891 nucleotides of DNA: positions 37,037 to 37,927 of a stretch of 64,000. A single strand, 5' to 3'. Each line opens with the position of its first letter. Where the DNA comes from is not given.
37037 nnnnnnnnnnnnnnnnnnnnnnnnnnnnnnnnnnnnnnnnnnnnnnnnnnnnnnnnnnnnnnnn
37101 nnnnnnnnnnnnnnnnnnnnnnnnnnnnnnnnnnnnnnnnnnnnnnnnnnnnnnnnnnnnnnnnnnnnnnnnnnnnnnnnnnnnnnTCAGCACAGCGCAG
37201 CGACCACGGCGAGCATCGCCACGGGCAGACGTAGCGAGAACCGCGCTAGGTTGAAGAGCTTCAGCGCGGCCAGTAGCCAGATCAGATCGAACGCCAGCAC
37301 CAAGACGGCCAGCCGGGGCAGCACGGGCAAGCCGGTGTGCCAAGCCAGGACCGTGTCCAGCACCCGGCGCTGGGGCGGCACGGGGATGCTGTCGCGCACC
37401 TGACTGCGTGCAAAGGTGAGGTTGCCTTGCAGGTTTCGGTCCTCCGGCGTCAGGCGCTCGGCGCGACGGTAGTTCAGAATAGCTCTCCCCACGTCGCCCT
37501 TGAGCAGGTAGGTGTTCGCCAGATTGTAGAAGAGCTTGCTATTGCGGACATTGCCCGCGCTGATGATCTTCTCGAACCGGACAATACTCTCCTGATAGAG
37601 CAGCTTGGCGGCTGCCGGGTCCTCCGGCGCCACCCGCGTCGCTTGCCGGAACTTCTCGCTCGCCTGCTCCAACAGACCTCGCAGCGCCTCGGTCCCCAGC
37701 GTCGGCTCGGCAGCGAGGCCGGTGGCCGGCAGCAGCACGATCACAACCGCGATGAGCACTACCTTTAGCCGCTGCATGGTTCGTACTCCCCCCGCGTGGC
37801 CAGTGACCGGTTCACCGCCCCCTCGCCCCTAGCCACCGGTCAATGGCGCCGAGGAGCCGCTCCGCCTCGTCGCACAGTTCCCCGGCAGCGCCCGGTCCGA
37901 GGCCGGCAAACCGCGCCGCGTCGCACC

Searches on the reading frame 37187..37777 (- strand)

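Call 3: search_protein_families(library=pfam, proteins=[window:37187-37777:-], max_evalue=1)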
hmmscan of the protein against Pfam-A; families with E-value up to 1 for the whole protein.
window:37187-37777:- (196 aa): 11 families
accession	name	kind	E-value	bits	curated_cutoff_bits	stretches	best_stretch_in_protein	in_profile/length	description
PF07719.23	TPR_2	-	4.2e-06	26.9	27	1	81-113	2-34/34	Tetratricopeptide repeat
PF13414.12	TPR_11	-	4.4e-06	26.7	26.8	1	88-115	2-29/42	TPR repeat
PF00515.34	TPR_1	-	3.8e-05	23.7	27.8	1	81-111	2-32/34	Tetratricopeptide repeat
PF13428.12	TPR_14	-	9.6e-05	23.2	23.5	1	82-117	3-38/44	Tetratricopeptide repeat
PF13181.12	TPR_8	-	0.00013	22.3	25.7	1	81-112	2-33/34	Tetratricopeptide repeat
PF13432.12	TPR_16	-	0.0004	21.2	32.7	1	75-113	27-64/65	Tetratricopeptide repeat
PF13176.12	TPR_7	-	0.00048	20.5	27.9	1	83-114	2-35/36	Tetratricopeptide repeat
PF13424.12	TPR_12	-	0.0033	18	30.1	1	60-109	25-74/77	Tetratricopeptide repeat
PF13431.12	TPR_17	-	0.0073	16.9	24.4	1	78-100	11-33/34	Tetratricopeptide repeat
PF13429.12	TPR_15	-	0.076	12.9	26.2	1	79-120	144-186/280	Tetratricopeptide repeat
PF12895.13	ANAPC3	-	0.16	12.7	27.2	1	60-108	4-50/82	Anaphase-promoting complex, cyclosome, subunit 3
